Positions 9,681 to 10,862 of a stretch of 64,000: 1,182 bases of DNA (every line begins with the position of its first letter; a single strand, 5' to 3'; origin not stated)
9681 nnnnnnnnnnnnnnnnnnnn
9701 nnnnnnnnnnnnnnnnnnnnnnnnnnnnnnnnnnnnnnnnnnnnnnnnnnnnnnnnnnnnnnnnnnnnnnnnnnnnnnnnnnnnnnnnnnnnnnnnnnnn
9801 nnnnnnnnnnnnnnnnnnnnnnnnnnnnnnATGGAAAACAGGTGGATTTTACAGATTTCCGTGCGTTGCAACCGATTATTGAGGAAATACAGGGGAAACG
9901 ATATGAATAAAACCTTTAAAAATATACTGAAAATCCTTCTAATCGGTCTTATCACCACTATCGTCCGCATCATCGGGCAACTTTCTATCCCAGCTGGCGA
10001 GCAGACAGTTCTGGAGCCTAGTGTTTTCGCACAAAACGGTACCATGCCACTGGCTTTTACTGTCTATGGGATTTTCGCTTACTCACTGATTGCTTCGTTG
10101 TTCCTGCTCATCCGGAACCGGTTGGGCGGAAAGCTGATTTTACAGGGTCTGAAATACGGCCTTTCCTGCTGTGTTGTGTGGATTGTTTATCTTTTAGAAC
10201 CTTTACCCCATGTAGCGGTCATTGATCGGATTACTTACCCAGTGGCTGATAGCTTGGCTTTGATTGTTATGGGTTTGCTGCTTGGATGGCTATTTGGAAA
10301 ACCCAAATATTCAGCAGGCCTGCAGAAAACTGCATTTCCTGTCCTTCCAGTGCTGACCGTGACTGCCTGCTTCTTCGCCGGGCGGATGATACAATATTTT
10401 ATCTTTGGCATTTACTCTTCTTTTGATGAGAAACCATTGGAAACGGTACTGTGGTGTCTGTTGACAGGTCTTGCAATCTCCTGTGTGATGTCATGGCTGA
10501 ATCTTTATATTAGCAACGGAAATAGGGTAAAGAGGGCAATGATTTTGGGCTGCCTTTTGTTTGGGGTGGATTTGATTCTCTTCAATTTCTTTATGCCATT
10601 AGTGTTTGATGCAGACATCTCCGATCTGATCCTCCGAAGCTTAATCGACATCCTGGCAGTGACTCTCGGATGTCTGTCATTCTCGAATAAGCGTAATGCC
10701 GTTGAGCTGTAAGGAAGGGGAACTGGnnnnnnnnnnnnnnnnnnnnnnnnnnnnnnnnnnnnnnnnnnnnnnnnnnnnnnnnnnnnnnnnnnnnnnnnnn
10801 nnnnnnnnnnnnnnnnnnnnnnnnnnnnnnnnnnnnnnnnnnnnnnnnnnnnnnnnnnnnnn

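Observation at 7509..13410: Six-gene translationally coupled operon of three divergent flavodoxin-fold proteins, two unknown polytopic membrane proteins and a DUF4177-like peptide, isolated between two long non-coding stretches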

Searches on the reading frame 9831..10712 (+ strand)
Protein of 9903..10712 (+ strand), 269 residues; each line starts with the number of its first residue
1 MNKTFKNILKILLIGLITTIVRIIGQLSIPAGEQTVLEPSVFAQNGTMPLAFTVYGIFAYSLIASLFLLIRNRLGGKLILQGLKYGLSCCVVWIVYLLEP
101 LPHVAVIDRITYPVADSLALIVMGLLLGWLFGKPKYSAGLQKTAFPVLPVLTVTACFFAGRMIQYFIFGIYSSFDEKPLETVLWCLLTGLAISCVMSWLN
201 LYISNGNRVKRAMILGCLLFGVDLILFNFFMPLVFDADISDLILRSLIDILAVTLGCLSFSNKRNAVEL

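Call 3: search_protein_families(library=pfam, proteins=[window:9903-10712:+], max_evalue=1)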
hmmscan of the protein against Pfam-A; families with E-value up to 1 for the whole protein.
window:9903-10712:+ (269 aa): 1 family
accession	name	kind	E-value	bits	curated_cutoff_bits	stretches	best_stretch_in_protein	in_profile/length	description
PF20587.3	DUF6789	-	0.023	15.2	27.1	1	47-132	51-134/144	Family of unknown function (DUF6789)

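Call 4: search_protein_families(library=ncbifam, proteins=[window:9903-10712:+], max_evalue=1)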
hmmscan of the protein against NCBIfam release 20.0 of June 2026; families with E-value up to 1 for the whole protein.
window:9903-10712:+ (269 aa): 3 families
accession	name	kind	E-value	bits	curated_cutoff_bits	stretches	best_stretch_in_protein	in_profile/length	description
NF006909.0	PRK09400.1-4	equivalog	0.15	11.9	86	1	11-27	41-57/61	preprotein translocase subunit SecE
NF041737.1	choice_anch_S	equivalog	0.25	11.1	70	1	1-34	1-34/256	choice-of-anchor S family protein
TIGR03025.1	EPS_sugtrans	subfamily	0.49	9.5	295.55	1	115-226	2-105/445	exopolysaccharide biosynthesis polyprenyl glycosylphosphotransferase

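Call 26: search_protein_families(library=pfam, proteins=[L016:760-2199:-, L016:2204-2875:-, L016:2900-3712:-, L016:3588-4751:-, L016:4862-5821:-, L016:5818-6543:-, L016:11663-12211:-, L016:12192-12584:-, L016:13274-14971:-, L016:16214-17599:-], max_evalue=0.01)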
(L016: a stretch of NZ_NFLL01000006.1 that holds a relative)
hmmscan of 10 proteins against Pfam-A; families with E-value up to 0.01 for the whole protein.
L016:760-2199:- (479 aa): 1 family
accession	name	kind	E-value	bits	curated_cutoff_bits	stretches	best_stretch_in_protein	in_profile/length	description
PF08757.17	CotH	-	9.1e-60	203.3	23.8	1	92-421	2-319/322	CotH kinase protein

L016:2204-2875:- (223 aa): 1 family
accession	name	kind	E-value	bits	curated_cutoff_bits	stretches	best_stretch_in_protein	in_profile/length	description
PF16316.10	DUF4956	-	2.7e-12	47.2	30.6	1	36-183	8-155/169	Domain of unknown function (DUF4956)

L016:2900-3712:- (270 aa): 1 family
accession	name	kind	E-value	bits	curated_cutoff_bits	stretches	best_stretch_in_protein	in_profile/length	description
PF09359.15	VTC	-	1.8e-32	113.3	23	1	50-265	2-229/235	VTC domain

L016:3588-4751:- (387 aa): 2 families
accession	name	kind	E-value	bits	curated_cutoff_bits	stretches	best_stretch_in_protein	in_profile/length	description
PF23750.1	RsgI_M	-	2e-13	51.5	25.3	1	40-117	3-75/133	Anti-sigma factor RsgI-like central domain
PF03413.25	PepSY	-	2.9e-09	37.5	24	1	170-231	2-59/60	Peptidase propeptide and YPEB domain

L016:4862-5821:- (319 aa): 2 families
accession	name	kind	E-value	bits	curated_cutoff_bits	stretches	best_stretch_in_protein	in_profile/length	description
PF23750.1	RsgI_M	-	2.7e-21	77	25.3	1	83-207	1-126/133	Anti-sigma factor RsgI-like central domain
PF12791.13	RsgI_N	-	0.00028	21.1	25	1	4-37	5-38/40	Anti-sigma factor N-terminus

L016:5818-6543:- (241 aa): 1 family
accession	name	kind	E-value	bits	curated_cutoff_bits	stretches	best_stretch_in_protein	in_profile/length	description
PF04542.20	Sigma70_r2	-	7.2e-07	29.4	24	1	26-94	3-70/71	Sigma-70 region 2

L016:11663-12211:- (182 aa): 1 family
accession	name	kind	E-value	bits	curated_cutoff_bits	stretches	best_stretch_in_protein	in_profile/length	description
PF11193.13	DUF2812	-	5.1e-32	110.8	27.8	1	15-120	1-102/110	Protein of unknown function (DUF2812)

L016:12192-12584:- (130 aa): 3 families
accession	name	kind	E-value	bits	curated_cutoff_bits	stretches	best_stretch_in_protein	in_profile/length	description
PF03551.20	PadR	-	6.5e-16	58.5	27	1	43-106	7-74/75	Transcriptional regulator PadR-like family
PF14277.12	DUF4364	-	0.0013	19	26.9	1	73-121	39-86/162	Domain of unknown function (DUF4364)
PF22194.2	F-93_WHD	-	0.0034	17.9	28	0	58-101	20-62/62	F-93, winged-helix domain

L016:13274-14971:- (565 aa): 3 families
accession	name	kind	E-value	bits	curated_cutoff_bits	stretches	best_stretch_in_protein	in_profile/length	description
PF03389.21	MobA_MobL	-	1.3e-91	306.9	26.7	1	17-288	1-224/224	MobA/MobL family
PF10473.14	CENP-F_leu_zip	-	0.0047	17.4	34.5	0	308-378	36-106/140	Leucine-rich repeats of kinetochore protein Cenp-F/LEK1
PF04513.17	Baculo_PEP_C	-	0.0071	16.8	38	0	294-371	15-79/140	Baculovirus polyhedron envelope protein, PEP, C terminus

L016:16214-17599:- (461 aa): 2 families
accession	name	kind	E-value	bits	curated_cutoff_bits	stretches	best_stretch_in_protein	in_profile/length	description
PF19263.5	DUF5906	-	8.7e-18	65.5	27.6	1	175-286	2-114/114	Family of unknown function (DUF5906)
PF03288.22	Pox_D5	-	0.00037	21.3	21.4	1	349-403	1-54/86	Poxvirus D5 protein-like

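Call 29: find_homologous_proteins(query=window:9903-10712:+, max_evalue=0.001)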
Query window:9903-10712:+ (269 aa): 392 proteins with E <= 0.001 among 3807 candidates; the best 120 are listed.
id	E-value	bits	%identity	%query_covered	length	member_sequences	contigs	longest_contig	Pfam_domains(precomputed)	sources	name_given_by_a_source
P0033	2.5e-169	580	100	100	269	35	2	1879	-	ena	-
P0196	8.1e-149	513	87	100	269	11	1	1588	-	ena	-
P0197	1.1e-146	506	87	100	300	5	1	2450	-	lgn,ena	-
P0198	2.7e-145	501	88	99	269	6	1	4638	-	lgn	-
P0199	7.3e-145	500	86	100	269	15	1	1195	-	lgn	-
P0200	1.4e-144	499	85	100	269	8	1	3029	-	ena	-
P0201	1.7e-144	498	85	100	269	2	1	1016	-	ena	-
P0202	2.6e-142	491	84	99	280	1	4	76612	-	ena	-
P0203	3.5e-142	491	83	100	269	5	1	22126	-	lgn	-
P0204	8.0e-142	490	83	99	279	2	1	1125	-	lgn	-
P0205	8.9e-142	489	83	99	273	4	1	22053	-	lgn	-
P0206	1.1e-141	489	84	99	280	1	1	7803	-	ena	-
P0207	1.9e-141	488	83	99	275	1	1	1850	-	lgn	-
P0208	4.1e-141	487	84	99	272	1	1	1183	-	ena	-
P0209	4.7e-141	487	83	99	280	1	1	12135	-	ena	-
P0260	1.6e-137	475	82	99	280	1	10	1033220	-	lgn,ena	-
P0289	4.1e-133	461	82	99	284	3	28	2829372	-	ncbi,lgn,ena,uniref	ncbi:hypothetical protein [Gallibacter sp. Marseille-QA0791]|uniref:hypothetical protein n=1 Tax=Gal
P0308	4.5e-129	448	76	99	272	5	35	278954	-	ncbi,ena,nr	ncbi:MAG TPA: hypothetical protein H9674_07640 [Firmicutes bacterium]|nr:hypothetical protein [Bacil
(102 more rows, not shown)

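Call 30: find_encoding_contigs(protein=P0289, flank=10000, max_places=2)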
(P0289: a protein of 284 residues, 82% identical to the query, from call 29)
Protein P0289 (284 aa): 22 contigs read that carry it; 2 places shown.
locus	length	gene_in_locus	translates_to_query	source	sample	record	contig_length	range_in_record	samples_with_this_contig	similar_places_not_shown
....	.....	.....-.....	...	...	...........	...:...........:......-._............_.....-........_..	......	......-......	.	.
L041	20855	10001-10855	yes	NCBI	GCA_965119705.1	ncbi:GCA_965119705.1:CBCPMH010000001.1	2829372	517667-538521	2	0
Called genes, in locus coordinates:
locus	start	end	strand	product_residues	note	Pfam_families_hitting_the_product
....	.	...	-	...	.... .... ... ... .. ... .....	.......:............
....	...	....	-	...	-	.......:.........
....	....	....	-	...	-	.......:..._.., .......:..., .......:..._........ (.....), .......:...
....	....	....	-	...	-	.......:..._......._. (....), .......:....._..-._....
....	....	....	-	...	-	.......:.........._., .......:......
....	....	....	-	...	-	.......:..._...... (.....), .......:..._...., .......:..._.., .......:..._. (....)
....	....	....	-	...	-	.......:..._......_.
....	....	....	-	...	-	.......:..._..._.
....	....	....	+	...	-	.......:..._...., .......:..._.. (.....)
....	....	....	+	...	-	-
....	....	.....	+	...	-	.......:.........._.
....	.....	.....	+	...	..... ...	-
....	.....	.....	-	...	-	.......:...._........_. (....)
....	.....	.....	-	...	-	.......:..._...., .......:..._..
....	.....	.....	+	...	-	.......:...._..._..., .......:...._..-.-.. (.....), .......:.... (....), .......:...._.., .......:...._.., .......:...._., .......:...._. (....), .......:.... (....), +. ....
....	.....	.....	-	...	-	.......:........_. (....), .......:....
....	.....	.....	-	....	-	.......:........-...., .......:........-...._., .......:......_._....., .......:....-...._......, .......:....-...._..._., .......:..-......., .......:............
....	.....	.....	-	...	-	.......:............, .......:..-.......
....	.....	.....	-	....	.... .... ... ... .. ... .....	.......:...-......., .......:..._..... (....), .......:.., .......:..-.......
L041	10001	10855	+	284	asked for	-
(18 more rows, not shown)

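Call 32: search_protein_families(library=padloc, proteins=[window:9903-10712:+], max_evalue=1)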
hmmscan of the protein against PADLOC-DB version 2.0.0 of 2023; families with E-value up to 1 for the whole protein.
window:9903-10712:+ (269 aa): 0 families

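Call 42: search_protein_families(library=pfam, proteins=[L023:6399-7193:+, L023:7241-8011:+, L034:4452-5696:-, L013:3361-4500:-, L021:8349-9719:-, L016:18370-20310:-, L036:3949-5769:-, L035:2129-3124:-, L012:11201-13783:+, L034:5666-6136:-], max_evalue=0.01)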
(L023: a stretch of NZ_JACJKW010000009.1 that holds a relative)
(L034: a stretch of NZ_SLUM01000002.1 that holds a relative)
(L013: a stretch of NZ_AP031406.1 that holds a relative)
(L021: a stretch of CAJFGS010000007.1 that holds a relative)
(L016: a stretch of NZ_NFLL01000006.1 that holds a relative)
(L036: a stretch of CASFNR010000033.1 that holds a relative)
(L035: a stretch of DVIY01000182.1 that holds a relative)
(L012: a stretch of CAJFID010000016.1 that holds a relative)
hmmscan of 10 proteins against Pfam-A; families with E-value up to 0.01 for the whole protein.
L023:6399-7193:+ (264 aa): 0 families

L023:7241-8011:+ (256 aa): 1 family
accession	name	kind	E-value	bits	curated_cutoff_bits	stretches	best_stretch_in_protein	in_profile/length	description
PF10935.13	DUF2637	-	0.0058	17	22.8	1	6-66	78-136/161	Protein of unknown function (DUF2637)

L034:4452-5696:- (414 aa): 0 families

L013:3361-4500:- (379 aa): 1 family
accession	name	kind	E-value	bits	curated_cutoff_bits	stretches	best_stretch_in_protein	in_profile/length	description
PF05816.16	TelA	-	1.4e-117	393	30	1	45-373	1-331/332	Toxic anion resistance protein (TelA)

L021:8349-9719:- (456 aa): 2 families
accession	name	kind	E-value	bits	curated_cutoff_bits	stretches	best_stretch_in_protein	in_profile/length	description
PF01554.23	MatE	-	2.3e-50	170.9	24.9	2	20-180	1-160/161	MatE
PF13440.11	Polysacc_synt_3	-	0.00018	21.3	23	1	10-65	173-228/293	Polysaccharide biosynthesis protein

L016:18370-20310:- (646 aa): 4 families
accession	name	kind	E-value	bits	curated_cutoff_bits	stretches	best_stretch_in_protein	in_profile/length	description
PF14287.11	DUF4368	-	6.2e-25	87.6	25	1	485-551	1-67/67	Domain of unknown function (DUF4368)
PF00239.26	Resolvase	-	7.9e-22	78.3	23.3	1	12-160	2-144/145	Resolvase, N terminal domain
PF07508.19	Recombinase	-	7.6e-20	71.5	21.1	1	184-312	1-99/102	Recombinase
PF13408.12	Zn_ribbon_recom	-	1.7e-12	47.9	25.3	1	326-394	1-58/58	Recombinase zinc beta ribbon domain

L036:3949-5769:- (606 aa): 28 families (the best 25 are shown)
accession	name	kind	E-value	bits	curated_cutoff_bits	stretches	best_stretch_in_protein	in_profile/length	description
PF00005.33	ABC_tran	-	4.2e-55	186.6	25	2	362-505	2-137/137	ABC transporter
PF13304.12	AAA_21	-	7.3e-19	69.4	27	2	170-238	224-295/304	AAA domain, putative AbiEii toxin, Type IV TA system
PF02463.25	SMC_N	-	1e-14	54.9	40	2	374-539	27-202/220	RecF/RecN/SMC N terminal domain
PF13555.12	AAA_29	-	2.6e-08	33.9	27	1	361-405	12-55/61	P-loop containing region of AAA domain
PF13401.12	AAA_22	-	2.2e-07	31.7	27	0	374-525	8-110/130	AAA domain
PF13175.12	AAA_15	-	3.8e-07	30.5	32.1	1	373-427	25-83/374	AAA ATPase domain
PF03193.22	RsgA_GTPase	-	1.4e-05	25.4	30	0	345-402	81-137/174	RsgA GTPase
PF13479.12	AAA_24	-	3.7e-05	24.1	27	0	77-110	6-36/195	AAA domain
PF01078.27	Mg_chelatase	-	0.00029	20.8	20.3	0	371-402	22-53/207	Magnesium chelatase, subunit ChlI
PF13481.12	AAA_25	-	0.00037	20.6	27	0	63-90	23-50/195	AAA domain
PF01935.23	DUF87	-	0.00044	20.8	23.2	0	373-395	25-47/220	Helicase HerA, central domain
PF01926.29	MMR_HSR1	-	0.00047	20.7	21.9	0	373-416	1-40/113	50S ribosome-binding GTPase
PF13558.12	SbcC_Walker_B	-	0.00054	20.6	27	0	494-520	63-89/90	SbcC/RAD50-like, Walker B motif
PF00503.26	G-alpha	-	0.00061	19.5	48.8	0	372-424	22-72/333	G-protein alpha subunit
PF00910.28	RNA_helicase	-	0.0012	19.7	21.5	0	78-93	3-18/105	RNA helicase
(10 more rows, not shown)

L035:2129-3124:- (331 aa): 2 families
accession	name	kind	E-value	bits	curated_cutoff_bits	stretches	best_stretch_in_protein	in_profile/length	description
PF13263.12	PHP_C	-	1.1e-05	25.2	21.3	1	173-221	6-54/56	PHP-associated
PF02811.25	PHP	-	0.0002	22.2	26.4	1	19-88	14-75/164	PHP domain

L012:11201-13783:+ (860 aa): 2 families
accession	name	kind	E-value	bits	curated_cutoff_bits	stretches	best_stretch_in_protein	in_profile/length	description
PF13620.12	CarboxypepD_reg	-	3.3e-07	31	32.3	1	162-233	5-77/82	Carboxypeptidase regulatory-like domain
PF13715.12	CarbopepD_reg_2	-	0.0056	17.1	32.2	0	163-228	5-68/88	CarboxypepD_reg-like domain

L034:5666-6136:- (156 aa): 0 families

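Call 61: predict_structure(alignment_id=A2)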
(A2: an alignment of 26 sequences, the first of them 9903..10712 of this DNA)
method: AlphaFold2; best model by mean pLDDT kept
length: 269 residues; sequences in the alignment: 26
mean_pLDDT: 67.6   pTM: 0.66
mean pLDDT of the five models: 67.6, 58.5, 57.1, 51.8, 50.8
residues with pLDDT >= 90: 4; 70-90: 133; 50-70: 100; < 50: 32
segments of 3 or more residues with pLDDT < 50: 32-48, 139-143, 233-237, 265-269
pLDDT, mean of each block of 10 residues (from residue 1): 85 87 68 44 47 74 81 73 81 68 58 76 88 59 58 76 68 67 74 71 67 66 57 50 64 71 46
secondary structure, 60 per line:
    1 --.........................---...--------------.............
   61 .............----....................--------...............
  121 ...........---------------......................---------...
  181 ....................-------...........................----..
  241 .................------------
elements in order: H3-27 H48-73 H78-97 H106-131 H147-168 H178-200 H208-234 H239-257

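Call 68: search_protein_families(library=pfam, proteins=[L013:664-2289:-, L013:4527-5582:-, L013:5579-6187:-, L013:6187-7794:-, L013:20400-21077:-, L023:12168-13277:+, L023:13249-14262:+, L023:16099-17589:-, L034:421-1725:-], max_evalue=0.001)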
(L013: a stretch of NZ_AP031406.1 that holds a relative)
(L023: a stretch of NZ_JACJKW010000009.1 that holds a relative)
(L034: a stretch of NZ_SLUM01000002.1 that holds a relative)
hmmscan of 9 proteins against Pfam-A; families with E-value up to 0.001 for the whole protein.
L013:664-2289:- (541 aa): 9 families
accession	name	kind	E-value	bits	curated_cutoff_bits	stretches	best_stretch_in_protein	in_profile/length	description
PF00890.30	FAD_binding_2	-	1.4e-39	137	20.4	1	37-510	1-402/414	FAD binding domain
PF01266.30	DAO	-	5.9e-10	39.6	27.9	1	37-251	1-207/353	FAD dependent oxidoreductase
PF12831.13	FAD_oxidored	-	8.5e-07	29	27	1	37-67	1-31/416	FAD dependent oxidoreductase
PF01134.28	GIDA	-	1.8e-06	27.7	22.1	1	37-65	1-29/391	Glucose inhibited division protein A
PF07992.20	Pyr_redox_2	-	4.6e-06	26.7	26.1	1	37-65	2-30/291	Pyridine nucleotide-disulphide oxidoreductase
PF01262.27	AlaDh_PNT_C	-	6.3e-06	26.2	23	1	30-68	23-61/214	Alanine dehydrogenase/PNT, C-terminal domain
PF13450.12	NAD_binding_8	-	1e-05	26.1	21.9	1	40-70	1-31/68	NAD(P)-binding Rossmann-like domain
PF03486.20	HI0933_like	-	5.2e-05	23.2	50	1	37-69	2-34/244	HI0933-like protein Rossmann domain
PF01946.23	Thi4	-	0.0001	22.1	26.2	1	29-67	11-50/235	Thi4 family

L013:4527-5582:- (351 aa): 0 families

L013:5579-6187:- (202 aa): 1 family
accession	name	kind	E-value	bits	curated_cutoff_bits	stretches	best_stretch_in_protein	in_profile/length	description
PF10112.14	Halogen_Hydrol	-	5.1e-26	92.3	29.8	1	5-191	2-190/191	5-bromo-4-chloroindolyl phosphate hydrolysis protein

L013:6187-7794:- (535 aa): 4 families
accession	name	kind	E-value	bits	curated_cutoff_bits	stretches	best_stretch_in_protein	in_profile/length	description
PF13531.11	SBP_bac_11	-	4.6e-15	56.4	25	1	53-303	10-226/227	Bacterial extracellular solute-binding protein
PF00092.34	VWA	-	6.3e-09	36.7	23.8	1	361-518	5-160/174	von Willebrand factor type A domain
PF13768.12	VWA_3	-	7.9e-07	29.7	27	1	361-514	6-150/155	von Willebrand factor type A domain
PF13519.12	VWA_2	-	1.3e-06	29.5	27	1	358-472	1-107/107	von Willebrand factor type A domain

L013:20400-21077:- (225 aa): 0 families

L023:12168-13277:+ (369 aa): 1 family
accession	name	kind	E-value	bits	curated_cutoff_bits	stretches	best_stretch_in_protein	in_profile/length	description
PF12385.14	Peptidase_C70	-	2e-05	24.9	19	1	220-338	19-126/141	Papain-like cysteine protease AvrRpt2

L023:13249-14262:+ (337 aa): 0 families

L023:16099-17589:- (496 aa): 1 family
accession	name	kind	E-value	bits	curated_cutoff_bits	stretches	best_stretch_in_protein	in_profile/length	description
PF09603.15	Fib_succ_major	-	3.7e-05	24.5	33.9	0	253-494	6-186/187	Fibrobacter succinogenes major domain (Fib_succ_major)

L034:421-1725:- (434 aa): 4 families
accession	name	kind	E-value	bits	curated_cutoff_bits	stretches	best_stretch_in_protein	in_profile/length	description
PF04326.19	SLFN_AlbA_2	-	1.1e-21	78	25.3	1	5-121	1-117/118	Schlafen, AlbA_2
PF13749.12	HATPase_c_4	-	1.9e-17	63.5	26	1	277-357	6-89/89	Putative ATP-dependent DNA helicase recG C-terminal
PF22168.2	DIP2311-like_C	-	1.6e-08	35.1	27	1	389-433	18-62/63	Transcriptional regulator DIP2311-like, C-terminal domain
PF12802.13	MarR_2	-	1.1e-05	26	27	1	380-423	9-53/61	MarR family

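Call 80: search_protein_families(library=ncbifam, proteins=[L016:5818-6543:-, L016:4862-5821:-, L016:3588-4751:-, L016:2900-3712:-, L016:2204-2875:-, L016:760-2199:-, L023:6399-7193:+, L023:7241-8011:+, L016:18370-20310:-], max_evalue=0.001)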
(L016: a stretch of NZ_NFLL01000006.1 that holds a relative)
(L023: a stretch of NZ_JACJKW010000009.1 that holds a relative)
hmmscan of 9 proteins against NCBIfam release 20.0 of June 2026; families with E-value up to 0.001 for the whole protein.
L016:5818-6543:- (241 aa): 19 families
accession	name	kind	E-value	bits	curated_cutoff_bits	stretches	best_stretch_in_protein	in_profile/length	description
NF006178.0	PRK08311.2-6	equivalog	8e-55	186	306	1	2-234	2-234/236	RNA polymerase sigma factor SigI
NF006174.0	PRK08311.2-2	equivalog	2.2e-47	161.4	319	1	13-233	24-250/252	RNA polymerase sigma factor SigI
TIGR02895.1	spore_sigI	equivalog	4.9e-47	160.5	185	1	11-229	1-217/219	RNA polymerase sigma-I factor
NF006175.0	PRK08311.2-3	subfamily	2.1e-46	158.4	244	1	4-221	4-222/244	RNA polymerase sigma factor SigI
NF006176.0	PRK08311.2-4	equivalog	3e-46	157.8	260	1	13-233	20-240/249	RNA polymerase sigma factor SigI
NF006172.0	PRK08311.1-3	equivalog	5.4e-40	137.8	318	1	15-235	24-246/248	RNA polymerase sigma factor SigI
NF006173.0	PRK08311.2-1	subfamily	4.1e-39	134.4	287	1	14-236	25-247/251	RNA polymerase sigma factor SigI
NF006170.0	PRK08311.1-1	equivalog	1.1e-38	133.4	271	1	6-232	5-213/221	RNA polymerase sigma factor SigI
NF006171.0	PRK08311.1-2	equivalog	9.8e-31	107.3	451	1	6-230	12-231/239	RNA polymerase sigma factor SigI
NF006177.0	PRK08311.2-5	equivalog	2e-27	96.3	498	1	17-227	16-222/237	RNA polymerase sigma factor SigI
TIGR02937.1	sigma70-ECF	superfamily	1.7e-11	44.1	42.9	1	20-144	2-123/165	sigma-70 family RNA polymerase sigma factor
NF004471.0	PRK05803.1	subfamily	5.2e-07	29.1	252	1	3-128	36-162/235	RNA polymerase sporulation sigma factor SigK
NF005809.0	PRK07670.1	equivalog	1.5e-06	27.9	326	1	4-99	8-105/255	FliA/WhiG family RNA polymerase sigma factor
NF006147.0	PRK08295.1-4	equivalog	1.8e-06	27.7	212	1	12-144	15-151/201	RNA polymerase factor sigma-70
NF005413.0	PRK06986.1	subfamily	5.6e-06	26.4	201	1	10-101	5-97/241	RNA polymerase sigma factor FliA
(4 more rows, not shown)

L016:4862-5821:- (319 aa): 0 families

L016:3588-4751:- (387 aa): 0 families

L016:2900-3712:- (270 aa): 0 families

L016:2204-2875:- (223 aa): 1 family
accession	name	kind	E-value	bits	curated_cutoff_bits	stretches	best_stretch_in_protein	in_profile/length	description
NF007431.0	PRK09977.1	equivalog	8.7e-09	35.3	214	1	72-212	69-212/215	MgtC/SapB family protein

L016:760-2199:- (479 aa): 0 families

L023:6399-7193:+ (264 aa): 0 families

L023:7241-8011:+ (256 aa): 0 families

L016:18370-20310:- (646 aa): 5 families
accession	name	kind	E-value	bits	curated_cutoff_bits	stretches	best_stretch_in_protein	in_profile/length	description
NF047343.1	SCCmet_CcrB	equivalog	1.4e-30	106.5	900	1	6-485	4-447/542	cassette chromosome recombinase CcrB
NF041201.1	recomb_XisF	equivalog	1.1e-27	97.1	375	1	58-420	40-385/465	fdxN element excision recombinase XisF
NF047347.1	SCCmet_CcrC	equivalog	2.4e-22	79.2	900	2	11-199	5-195/558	cassette chromosome recombinase CcrC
NF047344.1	SCCmet_CcrA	equivalog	1.6e-19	70.4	700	2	27-214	15-198/442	cassette chromosome recombinase CcrA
NF049883.1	resolv_YneB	equivalog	9e-05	22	175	1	13-119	4-107/211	YneB family resolvase-like protein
